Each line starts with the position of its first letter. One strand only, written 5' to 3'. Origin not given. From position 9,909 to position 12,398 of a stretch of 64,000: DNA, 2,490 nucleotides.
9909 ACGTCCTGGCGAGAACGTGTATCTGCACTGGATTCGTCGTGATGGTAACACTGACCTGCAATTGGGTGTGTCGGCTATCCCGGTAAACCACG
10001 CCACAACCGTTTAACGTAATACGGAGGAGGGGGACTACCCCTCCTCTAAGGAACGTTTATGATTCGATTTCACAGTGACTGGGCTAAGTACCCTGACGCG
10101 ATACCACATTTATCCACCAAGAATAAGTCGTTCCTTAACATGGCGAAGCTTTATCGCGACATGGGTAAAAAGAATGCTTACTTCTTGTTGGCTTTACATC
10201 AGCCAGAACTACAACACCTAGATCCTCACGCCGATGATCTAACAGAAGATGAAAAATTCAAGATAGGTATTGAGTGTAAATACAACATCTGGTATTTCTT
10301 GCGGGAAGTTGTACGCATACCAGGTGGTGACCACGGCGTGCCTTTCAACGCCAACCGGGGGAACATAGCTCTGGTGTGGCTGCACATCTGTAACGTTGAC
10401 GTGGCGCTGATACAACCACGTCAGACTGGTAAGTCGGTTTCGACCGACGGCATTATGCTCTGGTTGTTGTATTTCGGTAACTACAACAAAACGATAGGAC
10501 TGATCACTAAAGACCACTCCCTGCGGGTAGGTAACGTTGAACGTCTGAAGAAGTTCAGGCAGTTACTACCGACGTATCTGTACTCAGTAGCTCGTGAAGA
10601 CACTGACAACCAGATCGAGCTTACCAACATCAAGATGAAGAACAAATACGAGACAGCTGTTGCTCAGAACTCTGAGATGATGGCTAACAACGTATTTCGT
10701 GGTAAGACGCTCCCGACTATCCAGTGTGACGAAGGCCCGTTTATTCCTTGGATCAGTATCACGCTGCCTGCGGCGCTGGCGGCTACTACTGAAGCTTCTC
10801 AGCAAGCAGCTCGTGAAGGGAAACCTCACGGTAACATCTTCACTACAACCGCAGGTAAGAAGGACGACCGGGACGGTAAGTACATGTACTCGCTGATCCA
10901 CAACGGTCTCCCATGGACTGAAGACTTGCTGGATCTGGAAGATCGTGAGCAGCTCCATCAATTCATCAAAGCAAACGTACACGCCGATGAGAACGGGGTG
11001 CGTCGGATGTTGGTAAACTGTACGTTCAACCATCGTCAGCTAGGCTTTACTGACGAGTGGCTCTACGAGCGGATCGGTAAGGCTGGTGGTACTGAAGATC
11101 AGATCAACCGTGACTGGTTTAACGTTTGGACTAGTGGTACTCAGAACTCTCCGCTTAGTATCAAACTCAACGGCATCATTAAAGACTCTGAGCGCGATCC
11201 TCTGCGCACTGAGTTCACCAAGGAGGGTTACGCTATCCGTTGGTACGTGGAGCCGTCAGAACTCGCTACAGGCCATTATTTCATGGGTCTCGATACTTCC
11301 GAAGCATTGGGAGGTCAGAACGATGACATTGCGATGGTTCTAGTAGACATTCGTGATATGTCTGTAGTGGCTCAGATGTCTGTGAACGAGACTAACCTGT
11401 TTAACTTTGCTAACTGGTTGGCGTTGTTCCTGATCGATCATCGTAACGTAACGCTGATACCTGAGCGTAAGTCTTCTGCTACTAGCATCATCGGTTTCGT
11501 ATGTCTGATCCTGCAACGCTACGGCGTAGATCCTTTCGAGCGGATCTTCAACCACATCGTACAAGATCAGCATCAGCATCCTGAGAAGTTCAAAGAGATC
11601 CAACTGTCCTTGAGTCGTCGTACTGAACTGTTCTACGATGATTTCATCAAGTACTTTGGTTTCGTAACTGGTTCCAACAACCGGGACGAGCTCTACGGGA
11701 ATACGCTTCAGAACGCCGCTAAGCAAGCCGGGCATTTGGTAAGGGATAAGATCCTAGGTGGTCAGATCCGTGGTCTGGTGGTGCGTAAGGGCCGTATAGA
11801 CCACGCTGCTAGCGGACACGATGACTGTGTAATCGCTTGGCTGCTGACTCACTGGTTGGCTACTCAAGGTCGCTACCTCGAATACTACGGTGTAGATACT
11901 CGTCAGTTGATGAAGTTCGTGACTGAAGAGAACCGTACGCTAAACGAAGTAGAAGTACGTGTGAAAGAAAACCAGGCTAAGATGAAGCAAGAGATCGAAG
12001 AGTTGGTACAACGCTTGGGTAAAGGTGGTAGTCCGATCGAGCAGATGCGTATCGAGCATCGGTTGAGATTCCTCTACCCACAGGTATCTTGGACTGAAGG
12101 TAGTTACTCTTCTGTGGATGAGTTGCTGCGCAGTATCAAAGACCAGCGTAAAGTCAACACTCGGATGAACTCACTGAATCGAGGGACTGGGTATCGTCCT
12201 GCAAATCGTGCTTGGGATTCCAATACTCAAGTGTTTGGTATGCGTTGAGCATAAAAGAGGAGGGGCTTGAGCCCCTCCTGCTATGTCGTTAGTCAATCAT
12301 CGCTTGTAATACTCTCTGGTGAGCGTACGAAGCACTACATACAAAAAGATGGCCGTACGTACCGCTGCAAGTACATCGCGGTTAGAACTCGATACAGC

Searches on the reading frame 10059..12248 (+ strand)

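Call 8: search_protein_families(library=pfam, proteins=[window:10059-12248:+], max_evalue=0.01)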
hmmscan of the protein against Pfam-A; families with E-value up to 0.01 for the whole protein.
window:10059-12248:+ (729 aa): 0 families

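Call 9: search_protein_families(library=phrogs, proteins=[window:10059-12248:+], max_evalue=0.001)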
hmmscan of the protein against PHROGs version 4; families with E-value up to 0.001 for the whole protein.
window:10059-12248:+ (729 aa): 3 families
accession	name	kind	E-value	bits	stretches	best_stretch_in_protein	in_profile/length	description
phrog_2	-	head and packaging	2.1e-46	160.1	1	1-208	58-227/807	terminase large subunit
phrog_32359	-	head and packaging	2.4e-39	136.1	1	17-209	11-206/210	terminase large subunit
phrog_5989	-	head and packaging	8.5e-07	29.4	1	72-190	116-233/347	terminase large subunit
